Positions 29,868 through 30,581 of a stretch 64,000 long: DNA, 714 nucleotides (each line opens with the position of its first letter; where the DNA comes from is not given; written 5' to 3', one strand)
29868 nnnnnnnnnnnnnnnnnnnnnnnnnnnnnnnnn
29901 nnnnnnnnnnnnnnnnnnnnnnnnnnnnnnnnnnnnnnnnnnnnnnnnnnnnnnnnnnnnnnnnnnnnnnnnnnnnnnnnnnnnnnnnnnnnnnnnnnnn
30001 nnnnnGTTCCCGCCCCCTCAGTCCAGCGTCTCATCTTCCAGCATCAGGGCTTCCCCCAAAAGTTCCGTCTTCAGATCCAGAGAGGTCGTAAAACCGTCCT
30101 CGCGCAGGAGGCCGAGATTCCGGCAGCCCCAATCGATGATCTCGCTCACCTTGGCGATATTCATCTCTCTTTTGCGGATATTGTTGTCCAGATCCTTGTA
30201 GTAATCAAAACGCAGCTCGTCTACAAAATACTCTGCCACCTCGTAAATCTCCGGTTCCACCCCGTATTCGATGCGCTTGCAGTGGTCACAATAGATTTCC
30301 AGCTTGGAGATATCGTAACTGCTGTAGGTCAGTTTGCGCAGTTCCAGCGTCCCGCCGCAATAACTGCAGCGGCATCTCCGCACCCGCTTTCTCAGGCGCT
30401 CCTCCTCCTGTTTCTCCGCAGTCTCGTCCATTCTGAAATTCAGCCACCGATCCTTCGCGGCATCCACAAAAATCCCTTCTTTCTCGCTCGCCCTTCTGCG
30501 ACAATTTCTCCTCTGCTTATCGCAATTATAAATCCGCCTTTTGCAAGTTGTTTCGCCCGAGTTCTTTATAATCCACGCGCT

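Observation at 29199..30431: Conserved gene pair found twice: orphan ModF/YlmA-like ABC ATPase next to a small CxxC...CxxC zinc-ribbon protein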

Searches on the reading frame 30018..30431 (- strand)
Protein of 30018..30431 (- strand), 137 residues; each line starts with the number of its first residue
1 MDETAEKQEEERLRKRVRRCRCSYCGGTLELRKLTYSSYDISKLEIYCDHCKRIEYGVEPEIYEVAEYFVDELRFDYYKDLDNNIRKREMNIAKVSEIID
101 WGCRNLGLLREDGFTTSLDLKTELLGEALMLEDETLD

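Call 3: search_protein_families(library=pfam, proteins=[window:30018-30431:-], max_evalue=1)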
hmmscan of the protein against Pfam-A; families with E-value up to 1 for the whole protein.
window:30018-30431:- (137 aa): 2 families
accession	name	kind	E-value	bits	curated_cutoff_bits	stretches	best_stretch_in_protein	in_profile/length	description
PF22289.1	DmmA-like_C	-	0.012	16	27.4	1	46-63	2-19/44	Dimethylamine monooxygenase subunit DmmA-like, C-terminal domain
PF03966.22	Trm112p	-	0.012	15.9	22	1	22-54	10-34/40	Trm112p-like protein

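Call 4: search_protein_families(library=ncbifam, proteins=[window:30018-30431:-], max_evalue=1)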
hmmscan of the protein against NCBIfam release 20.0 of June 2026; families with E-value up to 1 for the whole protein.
window:30018-30431:- (137 aa): 3 families
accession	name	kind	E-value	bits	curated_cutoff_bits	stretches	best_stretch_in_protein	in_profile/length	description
NF040826.1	lxa_BCAM0308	equivalog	0.028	14.1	100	1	15-90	19-93/153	BCAM0308 family protein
NF038101.1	Trm112_arch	equivalog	0.13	12.5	77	1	21-60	10-48/59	methytransferase partner Trm112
NF041259.1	mono_DmmA_fam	domain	0.27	11.6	60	0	34-55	40-61/101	dimethylamine monooxygenase subunit DmmA family protein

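Call 7: find_homologous_proteins(query=window:30018-30431:-, max_evalue=0.001)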
Query window:30018-30431:- (137 aa): 50 proteins with E <= 0.001 among 90 candidates.
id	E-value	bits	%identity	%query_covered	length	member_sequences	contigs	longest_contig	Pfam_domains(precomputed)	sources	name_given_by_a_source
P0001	9.5e-85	300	100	100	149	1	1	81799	-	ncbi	-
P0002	3.1e-74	265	86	99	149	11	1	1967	-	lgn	-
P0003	3.6e-72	259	86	99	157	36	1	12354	-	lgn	-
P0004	4.5e-72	258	83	100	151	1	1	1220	-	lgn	-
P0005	7.9e-72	258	82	100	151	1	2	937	-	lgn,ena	-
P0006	1.8e-71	257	84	99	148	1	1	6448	-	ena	-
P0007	2.9e-71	256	82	100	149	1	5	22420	-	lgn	-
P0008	4.0e-71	255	82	100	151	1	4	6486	-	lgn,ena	-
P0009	5.7e-71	255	82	100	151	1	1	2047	-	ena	-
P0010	7.5e-71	255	84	85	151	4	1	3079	-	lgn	-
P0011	9.8e-71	254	81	100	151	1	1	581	-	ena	-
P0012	1.1e-70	254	82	100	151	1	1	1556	-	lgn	-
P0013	1.6e-70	254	81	100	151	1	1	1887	-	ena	-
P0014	1.8e-70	253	81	100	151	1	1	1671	-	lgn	-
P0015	3.9e-70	252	85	92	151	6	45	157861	-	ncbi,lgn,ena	-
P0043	2.1e-38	149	51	91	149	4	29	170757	-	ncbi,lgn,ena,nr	ncbi:MAG: hypothetical protein UDB11_09420 [Peptococcaceae bacterium]|nr:hypothetical protein [Pepto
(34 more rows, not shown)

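Call 10: find_encoding_contigs(protein=P0043, flank=8000, max_places=4)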
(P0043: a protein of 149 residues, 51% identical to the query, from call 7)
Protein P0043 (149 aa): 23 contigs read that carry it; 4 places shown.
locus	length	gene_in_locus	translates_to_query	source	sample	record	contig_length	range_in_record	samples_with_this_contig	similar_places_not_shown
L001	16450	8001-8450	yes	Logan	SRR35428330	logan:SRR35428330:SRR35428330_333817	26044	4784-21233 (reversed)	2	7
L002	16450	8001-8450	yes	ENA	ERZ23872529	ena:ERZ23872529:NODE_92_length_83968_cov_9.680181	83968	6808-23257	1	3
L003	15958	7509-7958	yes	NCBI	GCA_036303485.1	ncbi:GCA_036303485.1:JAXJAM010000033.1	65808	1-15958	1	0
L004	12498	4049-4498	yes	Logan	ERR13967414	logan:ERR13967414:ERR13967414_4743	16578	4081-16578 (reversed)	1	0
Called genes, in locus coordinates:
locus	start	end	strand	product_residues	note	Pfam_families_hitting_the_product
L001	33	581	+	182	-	-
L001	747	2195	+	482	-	PF00672:HAMP (weak), PF00512:HisKA, PF02518:HATPase_c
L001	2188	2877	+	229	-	PF00072:Response_reg, PF00486:Trans_reg_C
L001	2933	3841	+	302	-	PF04018:VCA0040-like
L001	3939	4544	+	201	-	PF12773:DZR (weak), PF13240:Zn_Ribbon_1 (faint)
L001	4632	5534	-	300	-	PF00126:HTH_1, PF03466:LysR_substrate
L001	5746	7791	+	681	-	PF01663:Phosphodiest, PF00884:Sulfatase (faint)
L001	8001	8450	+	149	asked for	-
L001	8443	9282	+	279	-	PF00005:ABC_tran, PF13304:AAA_21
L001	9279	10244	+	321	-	-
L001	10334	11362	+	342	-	PF01300:Sua5_yciO_yrdC, PF03481:Sua5_C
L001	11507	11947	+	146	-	PF01451:LMWPc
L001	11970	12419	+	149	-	PF02502:LacAB_rpiB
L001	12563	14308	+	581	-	PF07833:Cu_amine_oxidN1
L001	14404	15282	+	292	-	PF07505:DUF5131, PF17338:GP88 (faint)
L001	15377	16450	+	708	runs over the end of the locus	PF00144:Beta-lactamase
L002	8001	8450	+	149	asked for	-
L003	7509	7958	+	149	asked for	-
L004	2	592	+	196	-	?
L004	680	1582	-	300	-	PF00126:HTH_1, PF03466:LysR_substrate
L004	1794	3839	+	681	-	PF01663:Phosphodiest, PF00884:Sulfatase (faint)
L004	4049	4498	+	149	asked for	-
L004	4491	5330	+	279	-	PF00005:ABC_tran, PF13304:AAA_21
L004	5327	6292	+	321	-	-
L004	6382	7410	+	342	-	PF01300:Sua5_yciO_yrdC, PF03481:Sua5_C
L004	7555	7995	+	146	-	PF01451:LMWPc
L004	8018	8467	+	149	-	PF02502:LacAB_rpiB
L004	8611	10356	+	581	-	PF07833:Cu_amine_oxidN1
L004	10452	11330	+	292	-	PF07505:DUF5131, PF17338:GP88 (faint)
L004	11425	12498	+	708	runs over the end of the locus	PF00144:Beta-lactamase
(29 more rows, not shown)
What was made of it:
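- In L001 the called Zn, ATPase and 321-aa genes overlap by 8 and 4 nt (call 10).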

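Call 11: find_encoding_contigs(protein=P0001, flank=10000, max_places=3)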
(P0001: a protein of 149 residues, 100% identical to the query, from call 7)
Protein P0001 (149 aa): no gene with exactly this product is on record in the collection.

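Call 15: search_protein_families(library=pfam, proteins=[L001:9279-10244:+], max_evalue=0.01)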
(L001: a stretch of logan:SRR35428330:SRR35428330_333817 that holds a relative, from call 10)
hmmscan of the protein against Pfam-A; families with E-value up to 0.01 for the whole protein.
L001:9279-10244:+ (321 aa): 1 family
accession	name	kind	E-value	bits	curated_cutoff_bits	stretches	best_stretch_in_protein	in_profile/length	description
PF17946.7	RecC_C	-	0.00093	19.5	22.6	1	104-184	57-133/202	RecC C-terminal domain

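Call 16: search_protein_representatives(alignment_id=A1)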
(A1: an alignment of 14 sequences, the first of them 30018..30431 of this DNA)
Query: 14 sequences, 145 profile positions. Proteins with E-value up to 0.001 (for the whole library): 160; up to 1e-10: 86; up to 1e-30: 23. The best 150 are listed.
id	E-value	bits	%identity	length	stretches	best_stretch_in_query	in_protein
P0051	1.6e-55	203.2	-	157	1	7-144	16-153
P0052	1.4e-51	190.4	-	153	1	6-143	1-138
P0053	5.4e-48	178.8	-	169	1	10-143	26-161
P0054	2.3e-46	173.5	-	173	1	6-143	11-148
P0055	5.4e-44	165.8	-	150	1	9-143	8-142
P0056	2.9e-41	156.9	-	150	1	13-129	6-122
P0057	3.4e-41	156.7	-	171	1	11-142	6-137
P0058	5.1e-41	156.1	-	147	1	7-143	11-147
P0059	1.1e-40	155.0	-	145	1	10-132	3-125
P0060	4.1e-39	150.0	-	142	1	15-142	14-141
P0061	5.3e-39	149.6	-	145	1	8-140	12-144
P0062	5.6e-39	149.5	-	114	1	35-144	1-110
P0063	7.4e-39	149.1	-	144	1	12-142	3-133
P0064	4.0e-38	146.7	-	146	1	8-142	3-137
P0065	2.1e-37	144.4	-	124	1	16-123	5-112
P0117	1.2e-15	73.8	-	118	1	23-113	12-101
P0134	1.8e-11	60.3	-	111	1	18-115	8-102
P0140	5.8e-10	55.4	-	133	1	10-110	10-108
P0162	5.0e-07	45.9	-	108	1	19-108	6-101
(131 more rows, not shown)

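Call 21: find_related_loci(query=A1, collection=genome_contigs, flank=10000)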
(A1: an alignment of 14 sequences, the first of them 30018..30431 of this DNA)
Query A1 (137 aa) in genome_contigs; peptide patterns used: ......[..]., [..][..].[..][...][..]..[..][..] (x = any residue, [..] = any of these).
199 stretches matched a pattern; 75 encode a relative of the query (tblastn E <= 1e-3); 74 distinct loci.
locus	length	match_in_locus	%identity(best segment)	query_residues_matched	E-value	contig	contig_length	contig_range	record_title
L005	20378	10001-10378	85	12-137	2e-70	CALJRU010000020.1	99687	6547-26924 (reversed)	MAG TPA_asm: uncultured Peptococcaceae bacterium isolate ERR1953520_bin.95_CONCOCT_v1.1_MAG genome assembly, contig: ERZ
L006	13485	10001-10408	86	1-136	9e-70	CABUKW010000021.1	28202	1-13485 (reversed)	MAG TPA_asm: uncultured Peptococcaceae bacterium isolate MGYG-HGUT-04093 genome assembly, contig: GUT_GENOME256138_21, w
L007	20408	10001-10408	83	1-136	4e-67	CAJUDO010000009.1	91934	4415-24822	MAG TPA_asm: uncultured Peptococcaceae bacterium isolate MGBC129548 genome assembly, contig: MGBC129548.9, whole genome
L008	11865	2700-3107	70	1-136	9e-64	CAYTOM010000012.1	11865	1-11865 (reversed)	MAG TPA_asm: uncultured Peptococcaceae bacterium isolate SRP313737_co1_131 genome assembly, contig: NODE_8278_length_118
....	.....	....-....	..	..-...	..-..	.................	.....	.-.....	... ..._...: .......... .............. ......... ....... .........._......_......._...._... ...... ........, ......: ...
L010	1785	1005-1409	49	7-136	2e-45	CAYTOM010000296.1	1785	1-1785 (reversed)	MAG TPA_asm: uncultured Peptococcaceae bacterium isolate SRP313737_co1_131 genome assembly, contig: NODE_72252_length_17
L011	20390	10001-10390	53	7-136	1e-44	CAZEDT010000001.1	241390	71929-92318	MAG TPA_asm: uncultured Syntrophomonas sp. isolate SRP302447_co4_168 genome assembly, contig: NODE_160_length_241390_cov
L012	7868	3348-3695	58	13-128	3e-44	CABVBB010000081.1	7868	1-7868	MAG TPA_asm: uncultured Peptococcaceae bacterium isolate MGYG-HGUT-04556 genome assembly, contig: GUT_GENOME282991_81, w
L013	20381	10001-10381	49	11-137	7e-44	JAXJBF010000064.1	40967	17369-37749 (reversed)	MAG: Peptococcaceae bacterium isolate DOME_MAG_11354 11354_W0105_k141_84670, whole genome shotgun sequence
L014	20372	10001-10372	51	13-136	4e-43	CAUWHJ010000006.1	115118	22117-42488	MAG: uncultured Peptococcaceae bacterium isolate SRS17165169__bin28 genome assembly, contig: SRS17165169_NODE_36_length_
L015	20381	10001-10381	51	11-137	7e-43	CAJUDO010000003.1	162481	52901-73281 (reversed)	MAG TPA_asm: uncultured Peptococcaceae bacterium isolate MGBC129548 genome assembly, contig: MGBC129548.3, whole genome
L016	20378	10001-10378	50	11-136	1e-42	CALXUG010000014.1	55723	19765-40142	MAG: uncultured Clostridia bacterium isolate BRZ_EN__bin1 genome assembly, contig: BRZ_EN__NODE_609_length_55723_cov_8.5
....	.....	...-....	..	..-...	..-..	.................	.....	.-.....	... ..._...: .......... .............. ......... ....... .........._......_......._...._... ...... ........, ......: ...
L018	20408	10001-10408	50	3-136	2e-42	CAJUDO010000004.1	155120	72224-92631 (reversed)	MAG TPA_asm: uncultured Peptococcaceae bacterium isolate MGBC129548 genome assembly, contig: MGBC129548.4, whole genome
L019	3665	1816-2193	48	11-136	4e-42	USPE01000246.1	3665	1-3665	uncultured Peptococcaceae bacterium isolate UMGS1945 genome assembly, contig: NODE_9321_length_3665_cov_3.253463, whole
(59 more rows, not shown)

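Call 25: search_solved_structures(query=A1, max_evalue=10)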
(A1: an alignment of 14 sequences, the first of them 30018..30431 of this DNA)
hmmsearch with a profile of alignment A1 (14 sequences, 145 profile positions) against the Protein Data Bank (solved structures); distinct sequences matched with E-value up to 10: 5.
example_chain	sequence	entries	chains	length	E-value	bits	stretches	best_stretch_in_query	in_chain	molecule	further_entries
4h9d_A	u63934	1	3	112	0.21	14.7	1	5-40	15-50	HNH endonuclease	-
3hzh_B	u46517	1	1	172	0.32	14.1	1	73-140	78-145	Chemotaxis operon protein (CheX)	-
7exm_A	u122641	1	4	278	1.2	12.2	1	25-69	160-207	Non-structural protein 2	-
3dkx_A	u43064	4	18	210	1.2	12.1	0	52-123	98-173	Replication protein repB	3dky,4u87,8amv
5z6p_A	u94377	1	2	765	1.7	11.7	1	57-86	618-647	B-agarase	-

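Call 40: search_protein_families(library=padloc, proteins=[window:30018-30431:-], max_evalue=0.01)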
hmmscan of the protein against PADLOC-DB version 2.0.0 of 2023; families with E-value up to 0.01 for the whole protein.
window:30018-30431:- (137 aa): 0 families

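Call 43: predict_structure(alignment_id=A4)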
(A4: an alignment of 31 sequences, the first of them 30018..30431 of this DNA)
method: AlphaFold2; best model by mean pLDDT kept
length: 137 residues; sequences in the alignment: 31
mean_pLDDT: 90.0   pTM: 0.80
mean pLDDT of the five models: 90.0, 89.3, 88.9, 88.6, 88.3
residues with pLDDT >= 90: 97; 70-90: 28; 50-70: 12; < 50: 0
segments of 3 or more residues with pLDDT < 50: none
pLDDT, mean of each block of 10 residues (from residue 1): 87 95 97 86 92 95 95 95 96 98 95 87 67 70
secondary structure, 60 per line:
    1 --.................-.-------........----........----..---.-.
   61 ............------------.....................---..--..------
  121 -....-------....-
elements in order: H3-19 E29-36 E41-48 H60-72 H85-105 H122-125 H133-136
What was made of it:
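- On Zinc ribbon: The AF2 model has a beta-hairpin at 29-48 flanked by the knuckles, pLDDT 90 (call 43).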

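Call 46: find_encoding_contigs(protein=P0015, flank=10000, max_places=2)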
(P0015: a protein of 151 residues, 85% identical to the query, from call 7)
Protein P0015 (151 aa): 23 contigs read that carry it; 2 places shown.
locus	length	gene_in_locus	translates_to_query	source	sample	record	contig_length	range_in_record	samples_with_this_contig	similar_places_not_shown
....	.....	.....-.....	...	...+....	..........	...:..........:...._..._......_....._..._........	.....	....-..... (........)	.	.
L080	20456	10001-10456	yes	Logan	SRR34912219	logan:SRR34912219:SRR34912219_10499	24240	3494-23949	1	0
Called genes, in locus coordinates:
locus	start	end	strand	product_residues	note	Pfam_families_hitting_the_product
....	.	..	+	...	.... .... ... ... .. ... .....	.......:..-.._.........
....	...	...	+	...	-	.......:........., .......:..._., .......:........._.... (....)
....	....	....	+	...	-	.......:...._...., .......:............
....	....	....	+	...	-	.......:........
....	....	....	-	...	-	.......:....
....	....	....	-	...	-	-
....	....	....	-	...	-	-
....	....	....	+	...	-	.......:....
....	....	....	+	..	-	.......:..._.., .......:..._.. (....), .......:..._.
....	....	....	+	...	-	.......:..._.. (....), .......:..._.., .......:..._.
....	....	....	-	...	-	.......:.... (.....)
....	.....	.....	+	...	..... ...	-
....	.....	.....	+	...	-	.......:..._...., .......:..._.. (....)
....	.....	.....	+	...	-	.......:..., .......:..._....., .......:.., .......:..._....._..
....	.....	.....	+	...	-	-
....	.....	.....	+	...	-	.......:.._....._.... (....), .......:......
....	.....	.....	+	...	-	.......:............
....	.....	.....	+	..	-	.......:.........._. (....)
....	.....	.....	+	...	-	-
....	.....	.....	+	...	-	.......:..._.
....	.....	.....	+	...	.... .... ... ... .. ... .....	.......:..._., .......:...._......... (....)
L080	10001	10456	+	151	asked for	-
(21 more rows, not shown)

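Call 48: fold_search(model_id=the predicted structure, library=pdb)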
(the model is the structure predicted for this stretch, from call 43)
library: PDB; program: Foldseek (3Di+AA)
matches with E <= 10: 113; with E <= 0.001: 0
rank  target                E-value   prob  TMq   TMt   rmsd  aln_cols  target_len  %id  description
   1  9y66_A                4.6e-01  0.08  0.16  0.05  13.8       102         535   16  attLsym bound serine integrase complex in the dimeric state (released 2026-02-04)
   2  9gyt_1Z               6.7e-01  0.06  0.15  0.14  16.8       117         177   10  High resolution structure of B. oleracea mitoribosome (released 2025-10-15)
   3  6e0m                  6.7e-01  0.06  0.16  0.10  16.1       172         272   10  Structure of Elizabethkingia meningoseptica CdnE cyclic dinucleotide synthase (released 2019-02-20)
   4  6e0n                  7.1e-01  0.05  0.15  0.09  16.4       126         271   13  Structure of Elizabethkingia meningoseptica CdnE cyclic dinucleotide synthase with GTP and Apcpp (released 2019-02-20)
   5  6e0o_A                7.1e-01  0.05  0.15  0.09  16.4       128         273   14  Structure of Elizabethkingia meningoseptica CdnE cyclic dinucleotide synthase with pppA[3'-5']pA (released 2019-02-20)
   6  7vf4_A                8.0e-01  0.08  0.20  0.15  14.4       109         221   11  Crystal structure of Vps75 from Candida albicans (released 2021-10-06)
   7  5t7v_LR               9.7e-01  0.06  0.15  0.17  15.2       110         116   16  Methicillin Resistant, Linezolid resistant Staphylococcus aureus 70S ribosome (delta S145 uL3) (released 2017-05-31)
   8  1g2r                  1.2e+00  0.05  0.16  0.22  13.3       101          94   16  Structure of Cytosolic Protein of Unknown Function Coded by Gene from NUSA/INFB Region, a YlxR Homologue (released 2001-08-29)
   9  6sym_B                1.2e+00  0.18  0.21  0.21   7.6        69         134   17  Crystal structure of Escherichia coli MsrB (reduced form) (released 2020-10-14)
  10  6sym_A                1.3e+00  0.16  0.20  0.21   7.6        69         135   17  Crystal structure of Escherichia coli MsrB (reduced form) (released 2020-10-14)
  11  6o8w_P                1.3e+00  0.04  0.15  0.18  14.9       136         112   12  Cryo-EM image reconstruction of the 70S Ribosome Enterococcus faecalis Class01 (released 2020-09-23)
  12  6ppf_O                1.3e+00  0.04  0.15  0.18  13.7       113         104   12  Bacterial 45SRbgA ribosomal particle class B (released 2019-09-18)
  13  9dil_C                1.8e+00  0.06  0.19  0.23  15.9       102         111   11  Cryo-EM structure of VCP/p97 in complex with VCPIP1 (VCIP135) (released 2025-03-26)
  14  9r2o_B                1.9e+00  0.08  0.20  0.18  10.6        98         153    6  De novo designed N5 protein fold (released 2025-05-14)
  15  9mq6_C                1.9e+00  0.04  0.19  0.22  15.3       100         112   13  Cryo-EM structure of VCP/p97 and VCPIP1 (VCIP135) in the presence of AMPPNP (released 2025-03-26)
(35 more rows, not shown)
